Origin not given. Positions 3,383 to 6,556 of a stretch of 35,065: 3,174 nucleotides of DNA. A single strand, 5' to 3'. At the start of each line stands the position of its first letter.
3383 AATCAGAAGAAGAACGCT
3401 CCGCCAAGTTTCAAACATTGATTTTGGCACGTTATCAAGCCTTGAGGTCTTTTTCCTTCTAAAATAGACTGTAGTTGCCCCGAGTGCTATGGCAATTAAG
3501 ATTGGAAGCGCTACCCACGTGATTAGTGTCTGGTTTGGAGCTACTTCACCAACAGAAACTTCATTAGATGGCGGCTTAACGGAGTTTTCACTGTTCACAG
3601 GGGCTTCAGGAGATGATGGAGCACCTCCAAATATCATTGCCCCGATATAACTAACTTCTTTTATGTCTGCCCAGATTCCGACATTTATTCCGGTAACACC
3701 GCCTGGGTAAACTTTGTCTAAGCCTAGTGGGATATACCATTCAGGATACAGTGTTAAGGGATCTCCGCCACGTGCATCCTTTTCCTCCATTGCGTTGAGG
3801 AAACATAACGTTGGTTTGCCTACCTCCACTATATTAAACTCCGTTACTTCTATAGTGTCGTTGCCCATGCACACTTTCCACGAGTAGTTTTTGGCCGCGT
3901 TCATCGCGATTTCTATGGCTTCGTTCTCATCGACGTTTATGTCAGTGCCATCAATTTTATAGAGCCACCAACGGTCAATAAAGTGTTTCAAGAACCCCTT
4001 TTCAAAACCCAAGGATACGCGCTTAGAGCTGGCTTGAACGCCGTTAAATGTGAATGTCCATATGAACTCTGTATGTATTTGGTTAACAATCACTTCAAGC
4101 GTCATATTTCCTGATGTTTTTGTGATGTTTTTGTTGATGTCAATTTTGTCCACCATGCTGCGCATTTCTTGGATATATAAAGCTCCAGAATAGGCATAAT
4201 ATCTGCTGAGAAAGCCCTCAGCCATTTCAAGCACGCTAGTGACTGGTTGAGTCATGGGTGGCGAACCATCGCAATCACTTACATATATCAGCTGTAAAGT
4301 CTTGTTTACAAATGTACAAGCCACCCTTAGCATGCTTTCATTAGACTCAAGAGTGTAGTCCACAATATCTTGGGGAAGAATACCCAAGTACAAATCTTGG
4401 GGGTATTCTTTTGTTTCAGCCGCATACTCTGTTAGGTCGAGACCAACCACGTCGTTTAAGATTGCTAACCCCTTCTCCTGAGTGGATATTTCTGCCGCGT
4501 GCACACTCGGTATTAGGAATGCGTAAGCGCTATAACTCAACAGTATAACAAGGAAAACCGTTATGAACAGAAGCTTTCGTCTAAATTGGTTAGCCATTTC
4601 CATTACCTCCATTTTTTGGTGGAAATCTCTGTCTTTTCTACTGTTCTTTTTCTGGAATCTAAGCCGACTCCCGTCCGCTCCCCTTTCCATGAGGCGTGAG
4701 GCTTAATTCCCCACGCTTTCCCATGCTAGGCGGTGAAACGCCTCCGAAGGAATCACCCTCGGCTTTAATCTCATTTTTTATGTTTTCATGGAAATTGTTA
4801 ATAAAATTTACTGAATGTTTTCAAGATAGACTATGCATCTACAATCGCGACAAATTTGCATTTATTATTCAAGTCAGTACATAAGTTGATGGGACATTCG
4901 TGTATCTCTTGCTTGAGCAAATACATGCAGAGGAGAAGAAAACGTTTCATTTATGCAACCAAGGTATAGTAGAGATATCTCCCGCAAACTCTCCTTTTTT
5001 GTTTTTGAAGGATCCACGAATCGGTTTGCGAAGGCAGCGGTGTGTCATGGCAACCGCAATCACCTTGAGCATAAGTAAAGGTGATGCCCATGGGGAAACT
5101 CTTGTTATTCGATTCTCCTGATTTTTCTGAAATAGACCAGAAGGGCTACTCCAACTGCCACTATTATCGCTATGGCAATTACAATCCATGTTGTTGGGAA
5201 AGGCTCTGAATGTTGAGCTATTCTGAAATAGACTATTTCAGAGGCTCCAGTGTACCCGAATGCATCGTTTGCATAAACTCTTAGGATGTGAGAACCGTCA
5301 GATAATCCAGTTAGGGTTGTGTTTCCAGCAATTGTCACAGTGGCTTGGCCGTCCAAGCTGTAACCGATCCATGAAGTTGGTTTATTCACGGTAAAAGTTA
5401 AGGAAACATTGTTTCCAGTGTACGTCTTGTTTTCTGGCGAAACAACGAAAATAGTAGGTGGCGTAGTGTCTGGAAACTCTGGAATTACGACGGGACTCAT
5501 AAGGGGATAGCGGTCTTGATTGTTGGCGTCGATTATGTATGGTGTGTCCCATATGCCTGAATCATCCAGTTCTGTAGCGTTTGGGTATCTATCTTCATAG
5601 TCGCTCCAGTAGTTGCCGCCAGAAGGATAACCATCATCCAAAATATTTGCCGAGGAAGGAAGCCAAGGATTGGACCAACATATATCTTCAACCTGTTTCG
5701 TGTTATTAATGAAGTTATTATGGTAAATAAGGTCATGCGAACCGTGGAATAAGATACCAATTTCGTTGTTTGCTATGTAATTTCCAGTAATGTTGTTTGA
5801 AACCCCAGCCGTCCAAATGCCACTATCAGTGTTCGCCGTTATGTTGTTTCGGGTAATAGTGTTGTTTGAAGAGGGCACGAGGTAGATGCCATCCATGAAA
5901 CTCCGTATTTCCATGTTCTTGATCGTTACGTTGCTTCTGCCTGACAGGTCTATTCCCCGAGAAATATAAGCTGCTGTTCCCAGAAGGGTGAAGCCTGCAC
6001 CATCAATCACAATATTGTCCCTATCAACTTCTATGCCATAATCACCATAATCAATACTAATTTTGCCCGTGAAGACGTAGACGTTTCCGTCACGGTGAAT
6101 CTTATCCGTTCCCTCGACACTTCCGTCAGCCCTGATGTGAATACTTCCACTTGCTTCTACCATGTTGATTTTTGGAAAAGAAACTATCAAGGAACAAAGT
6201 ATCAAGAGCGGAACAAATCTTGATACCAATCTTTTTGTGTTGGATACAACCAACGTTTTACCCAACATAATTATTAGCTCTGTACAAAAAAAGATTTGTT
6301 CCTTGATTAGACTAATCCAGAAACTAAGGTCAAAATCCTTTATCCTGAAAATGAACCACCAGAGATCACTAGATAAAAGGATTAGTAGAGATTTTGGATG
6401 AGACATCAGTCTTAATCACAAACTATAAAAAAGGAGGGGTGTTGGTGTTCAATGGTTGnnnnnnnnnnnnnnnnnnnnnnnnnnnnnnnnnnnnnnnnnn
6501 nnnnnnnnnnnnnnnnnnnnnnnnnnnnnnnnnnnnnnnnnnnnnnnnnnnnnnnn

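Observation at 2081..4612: In-frame fusion of an anchored PepSY-like ectodomain to a second secreted module (His-Cys domain plus dockerin) through a TM hairpin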

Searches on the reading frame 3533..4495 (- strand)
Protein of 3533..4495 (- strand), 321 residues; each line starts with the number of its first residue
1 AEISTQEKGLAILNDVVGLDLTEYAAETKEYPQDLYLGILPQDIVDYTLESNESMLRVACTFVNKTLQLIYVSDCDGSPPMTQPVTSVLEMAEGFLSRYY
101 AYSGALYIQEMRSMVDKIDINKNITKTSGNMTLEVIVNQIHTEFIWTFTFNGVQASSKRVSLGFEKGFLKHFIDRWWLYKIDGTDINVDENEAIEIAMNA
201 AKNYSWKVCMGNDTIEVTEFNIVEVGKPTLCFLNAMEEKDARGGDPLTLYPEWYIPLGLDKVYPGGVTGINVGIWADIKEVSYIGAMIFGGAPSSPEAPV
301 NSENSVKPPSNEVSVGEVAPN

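Call 27: predict_structure(alignment_id=A2)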
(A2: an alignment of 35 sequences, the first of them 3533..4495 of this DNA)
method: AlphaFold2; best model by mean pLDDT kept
length: 321 residues; sequences in the alignment: 35
mean_pLDDT: 87.5   pTM: 0.81
mean pLDDT of the five models: 87.5, 87.2, 87.1, 86.7, 86.6
residues with pLDDT >= 90: 250; 70-90: 37; 50-70: 2; < 50: 32
segments of 3 or more residues with pLDDT < 50: 291-321
pLDDT, mean of each block of 10 residues (from residue 1): 85 96 95 90 97 95 96 92 90 96 95 90 93 95 97 96 95 97 95 98 91 90 96 91 94 97 93 96 88 34 27 27 26
secondary structure, 60 per line:
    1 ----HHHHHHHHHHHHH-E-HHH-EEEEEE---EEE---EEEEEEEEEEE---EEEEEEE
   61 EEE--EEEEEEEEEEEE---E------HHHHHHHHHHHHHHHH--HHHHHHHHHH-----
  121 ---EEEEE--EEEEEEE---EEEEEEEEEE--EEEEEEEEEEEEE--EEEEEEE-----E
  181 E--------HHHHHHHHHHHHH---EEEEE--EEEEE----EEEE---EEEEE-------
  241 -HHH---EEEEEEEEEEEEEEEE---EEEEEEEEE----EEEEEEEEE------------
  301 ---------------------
elements in order: H5-17 E25-30 E34-36 E40-50 E54-63 E66-77 H88-103 H106-115 E124-128 E131-137 E141-150 E153-165 E168-174 H190-202 E206-210 E213-217 E222-225 E229-233 E248-263 E267-275 E280-288

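Call 30: fold_search(model_id=the predicted structure, library=pdb)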
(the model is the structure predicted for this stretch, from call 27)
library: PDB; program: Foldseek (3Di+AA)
matches with E <= 10: 997; with E <= 0.001: 3
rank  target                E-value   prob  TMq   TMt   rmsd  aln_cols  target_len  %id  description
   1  5boi                  2.5e-06  1.00  0.36  0.47  10.7       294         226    8  Bacillus megaterium YpeB C-terminal domain (released 2015-08-12)
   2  3nqy_A                1.8e-04  1.00  0.30  0.50   6.7       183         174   14  Crystal structure of the autoprocessed complex of Vibriolysin MCP-02 with a single point mutation E346A (released 2010-10-06)
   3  3nqz_A                3.6e-04  1.00  0.29  0.48   7.7       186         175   13  Crystal structure of the autoprocessed Vibriolysin MCP-02 with E369A mutation (released 2010-10-06)
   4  8dt6_B                8.1e-03  0.18  0.14  0.13  19.0       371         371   10  Crystal Structure of DNA Polymerase III beta subunit from Elizabethkingia anophelis (released 2022-08-10)
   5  4qan_B                1.1e-02  0.57  0.13  0.12  17.0       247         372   10  Crystal structure of a cystatin-like protein (RUMGNA_02398) from Ruminococcus gnavus ATCC 29149 at 2.10 A resolution (released 2014-07-23)
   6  4uxg_I                1.6e-02  0.14  0.12  0.10  33.0       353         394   10  Crystal structure of the carboxy-terminal region of the bacteriophage T4 proximal long tail fibre protein gp34, R32 na (released 2015-09-30)
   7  2avt_A                1.9e-02  0.13  0.13  0.12  19.2       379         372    9  Crystal structure of the beta subunit from DNA polymerase of Streptococcus pyogenes (released 2006-01-24)
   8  8dt6_D                2.4e-02  0.10  0.13  0.12  18.6       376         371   10  Crystal Structure of DNA Polymerase III beta subunit from Elizabethkingia anophelis (released 2022-08-10)
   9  4uxg_A                2.6e-02  0.13  0.12  0.11  33.5       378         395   11  Crystal structure of the carboxy-terminal region of the bacteriophage T4 proximal long tail fibre protein gp34, R32 na (released 2015-09-30)
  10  8chv_B                2.9e-02  0.23  0.11  0.20  16.8       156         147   11  Crystal structure of human PURA (fragment Glu57-Glu212, PUR repeat I and II) R140P mutant (released 2024-02-21)
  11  7a0q_A                3.1e-02  0.25  0.16  0.15  19.6       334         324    8  Crystal structure of kievitone hydratase from Nectria haematococca (C2 SG) (released 2021-08-18)
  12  6djk_A                3.4e-02  0.16  0.13  0.12  17.1       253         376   11  Structure of DNA polymerase III subunit beta from Rickettsia typhi in complex with a natural product (released 2019-05-29)
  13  6ap4_M                4.0e-02  0.11  0.11  0.10  17.6       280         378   10  Crystal structure of the DNA polymerase III subunit beta from Acinetobacter baumannii (released 2017-12-20)
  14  6ptv_A                4.3e-02  0.20  0.16  0.15  18.5       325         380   11  Crystal structure of a DnaN sliding clamp (DNA polymerase III subunit beta) from Rickettsia rickettsii bound to grisel (released 2019-08-07)
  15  4uxg_D                4.5e-02  0.11  0.13  0.11  32.9       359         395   10  Crystal structure of the carboxy-terminal region of the bacteriophage T4 proximal long tail fibre protein gp34, R32 na (released 2015-09-30)
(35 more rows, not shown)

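Call 42: search_protein_representatives(alignment_id=A3)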
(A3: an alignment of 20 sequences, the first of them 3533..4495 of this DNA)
Query: 20 sequences, 315 profile positions. Proteins with E-value up to 0.001 (for the whole library): 1490; up to 1e-10: 1222; up to 1e-30: 714. The best 150 are listed.
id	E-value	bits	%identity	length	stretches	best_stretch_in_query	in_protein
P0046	9.5e-182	619.6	-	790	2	2-297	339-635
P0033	5.4e-141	485.7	-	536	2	3-296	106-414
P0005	2.4e-139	480.3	-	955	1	1-305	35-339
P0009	1.6e-137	474.3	-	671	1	2-312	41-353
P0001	1.9e-137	474.0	-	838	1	1-308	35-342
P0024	8.3e-129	445.6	-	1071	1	1-303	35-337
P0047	3.3e-128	443.7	-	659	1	3-306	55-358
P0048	7.2e-128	442.6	-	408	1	4-300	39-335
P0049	7.0e-126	436.0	-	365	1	2-305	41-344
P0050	8.0e-125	432.6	-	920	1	2-296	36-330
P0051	1.4e-124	431.8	-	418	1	2-313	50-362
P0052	8.8e-123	425.9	-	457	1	2-314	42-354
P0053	4.8e-119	413.6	-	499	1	3-308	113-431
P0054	9.8e-119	412.6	-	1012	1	4-307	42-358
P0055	2.8e-118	411.1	-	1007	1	1-295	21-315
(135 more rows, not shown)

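Call 53: find_related_loci(query=A3, collection=genome_contigs, flank=4000)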
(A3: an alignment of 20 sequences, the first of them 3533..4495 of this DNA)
Query A3 (321 aa) in genome_contigs; peptide patterns used: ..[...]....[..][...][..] (x = any residue, [..] = any of these).
276 stretches matched a pattern; 224 encode a relative of the query (tblastn E <= 1e-3); the best 80 are kept; 80 distinct loci.
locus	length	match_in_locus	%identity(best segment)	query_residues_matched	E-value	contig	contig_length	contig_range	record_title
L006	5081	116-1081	46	1-321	3e-84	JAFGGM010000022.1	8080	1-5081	MAG: Candidatus Bathyarchaeum sp. isolate Zod_Metabat.1386 k87_1731605, whole genome shotgun sequence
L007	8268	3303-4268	46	2-312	7e-84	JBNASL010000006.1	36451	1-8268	MAG: Candidatus Bathyarchaeales archaeon isolate Kamch4336-1-MF-15 bin22_IDBA_re-assembly_contigs.fa-6, whole genome sho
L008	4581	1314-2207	45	1-297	4e-82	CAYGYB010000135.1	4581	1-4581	MAG TPA_asm: uncultured Candidatus Bathyarchaeia archaeon isolate ERP119294_co3_18 genome assembly, contig: NODE_23171_l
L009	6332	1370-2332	47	4-311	8e-82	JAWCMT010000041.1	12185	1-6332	MAG: Candidatus Bathyarchaeia archaeon isolate JZ-2_201705_bins_71 JZ-2_201705_bins_71_scaffold_41, whole genome shotgun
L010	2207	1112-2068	43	1-319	3e-83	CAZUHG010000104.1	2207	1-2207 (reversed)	MAG TPA_asm: uncultured Candidatus Bathyarchaeia archaeon isolate binchicken_co43_171 genome assembly, contig: NODE_7980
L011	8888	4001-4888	46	1-295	5e-79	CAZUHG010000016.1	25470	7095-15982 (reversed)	MAG TPA_asm: uncultured Candidatus Bathyarchaeia archaeon isolate binchicken_co43_171 genome assembly, contig: NODE_3202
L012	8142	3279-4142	44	1-284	1e-72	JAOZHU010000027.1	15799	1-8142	MAG: Candidatus Bathyarchaeota archaeon isolate SRBZ_1 k147_516860, whole genome shotgun sequence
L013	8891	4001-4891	43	5-300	2e-72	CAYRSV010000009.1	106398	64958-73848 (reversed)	MAG TPA_asm: uncultured Candidatus Bathyarchaeia archaeon isolate binchicken_co43_159 genome assembly, contig: NODE_157_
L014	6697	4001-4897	42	1-298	4e-72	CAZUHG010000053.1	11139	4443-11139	MAG TPA_asm: uncultured Candidatus Bathyarchaeia archaeon isolate binchicken_co43_171 genome assembly, contig: NODE_1049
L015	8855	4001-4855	43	2-284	4e-71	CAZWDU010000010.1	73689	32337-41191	MAG TPA_asm: uncultured Candidatus Bathyarchaeia archaeon isolate binchicken_co43_174 genome assembly, contig: NODE_379_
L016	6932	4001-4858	41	3-288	8e-71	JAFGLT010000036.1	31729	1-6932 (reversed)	MAG: Candidatus Bathyarchaeota archaeon isolate Zod_Metabat.411 k87_2265585, whole genome shotgun sequence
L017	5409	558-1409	42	1-284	3e-70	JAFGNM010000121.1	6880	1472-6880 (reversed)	MAG: Candidatus Bathyarchaeota archaeon isolate Zod_Metabat.546 k87_13073492, whole genome shotgun sequence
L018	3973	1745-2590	44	5-290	9e-70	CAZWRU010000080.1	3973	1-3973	MAG TPA_asm: uncultured Candidatus Bathyarchaeia archaeon isolate SRP192927_co7_249 genome assembly, contig: NODE_58066_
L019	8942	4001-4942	39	2-317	4e-67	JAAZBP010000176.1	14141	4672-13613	MAG: Crenarchaeota archaeon isolate AS06rmzACSIP_615 405558_AS06, whole genome shotgun sequence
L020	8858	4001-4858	43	2-281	2e-66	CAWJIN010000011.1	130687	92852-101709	MAG: Candidatus Bathyarchaeota archaeon isolate MFD03726.bin.2.171 genome assembly, contig: contig_21696, whole genome s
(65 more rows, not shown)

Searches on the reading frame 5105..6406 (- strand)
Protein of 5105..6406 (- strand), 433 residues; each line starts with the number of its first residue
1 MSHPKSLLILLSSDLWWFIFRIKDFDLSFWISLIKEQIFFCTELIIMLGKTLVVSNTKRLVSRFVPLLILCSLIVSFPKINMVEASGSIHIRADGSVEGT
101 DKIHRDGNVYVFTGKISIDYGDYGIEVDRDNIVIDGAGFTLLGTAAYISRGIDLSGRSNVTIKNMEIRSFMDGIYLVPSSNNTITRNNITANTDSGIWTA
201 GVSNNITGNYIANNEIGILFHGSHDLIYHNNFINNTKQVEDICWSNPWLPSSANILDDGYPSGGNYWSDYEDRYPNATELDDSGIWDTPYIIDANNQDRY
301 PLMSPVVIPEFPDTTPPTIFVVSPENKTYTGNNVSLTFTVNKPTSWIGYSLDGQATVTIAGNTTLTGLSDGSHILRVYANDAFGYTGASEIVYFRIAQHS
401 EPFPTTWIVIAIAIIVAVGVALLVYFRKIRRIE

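Call 3: search_protein_families(library=pfam, proteins=[window:5105-6406:-], max_evalue=1)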
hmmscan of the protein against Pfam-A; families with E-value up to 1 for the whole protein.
window:5105-6406:- (433 aa): 5 families
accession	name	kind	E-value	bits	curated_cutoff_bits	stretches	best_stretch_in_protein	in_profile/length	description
PF05048.19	NosD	-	2.2e-21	76.7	23.6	1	117-271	55-211/212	Periplasmic copper-binding protein (NosD)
PF13229.12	Beta_helix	-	1.5e-12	47.9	25.9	1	118-238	18-139/158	Right handed beta helix region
PF12708.12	Pect-lyase_RHGA_epim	-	0.11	12.7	27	1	156-255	101-205/213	Rhamnogalacturonase A/epimerase, pectate lyase-like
PF17996.7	CE2_N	-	0.12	12.9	27.9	1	328-397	25-99/108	Carbohydrate esterase 2 N-terminal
PF11699.14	CENP-C_C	-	0.21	12.3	29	0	155-190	41-76/85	Mif2/CENP-C like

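Call 4: search_protein_families(library=ncbifam, proteins=[window:5105-6406:-], max_evalue=1)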
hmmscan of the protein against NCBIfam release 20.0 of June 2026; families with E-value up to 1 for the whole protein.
window:5105-6406:- (433 aa): 4 families
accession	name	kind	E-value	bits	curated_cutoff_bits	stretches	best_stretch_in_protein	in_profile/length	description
TIGR04247.1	NosD_copper_fam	subfamily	1.1e-10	40.6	300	2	167-290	215-326/377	nitrous oxide reductase family maturation protein NosD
TIGR03804.1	para_beta_helix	repeat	3.6e-08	33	19.45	2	151-193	1-43/44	parallel beta-helix repeat protein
NF004037.0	PRK05518.1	equivalog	0.036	13.8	184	1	122-181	126-178/181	50S ribosomal protein L6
NF010167.0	PRK13648.1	subfamily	0.29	10.4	241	1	179-237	18-77/269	energy-coupling factor transporter ATPase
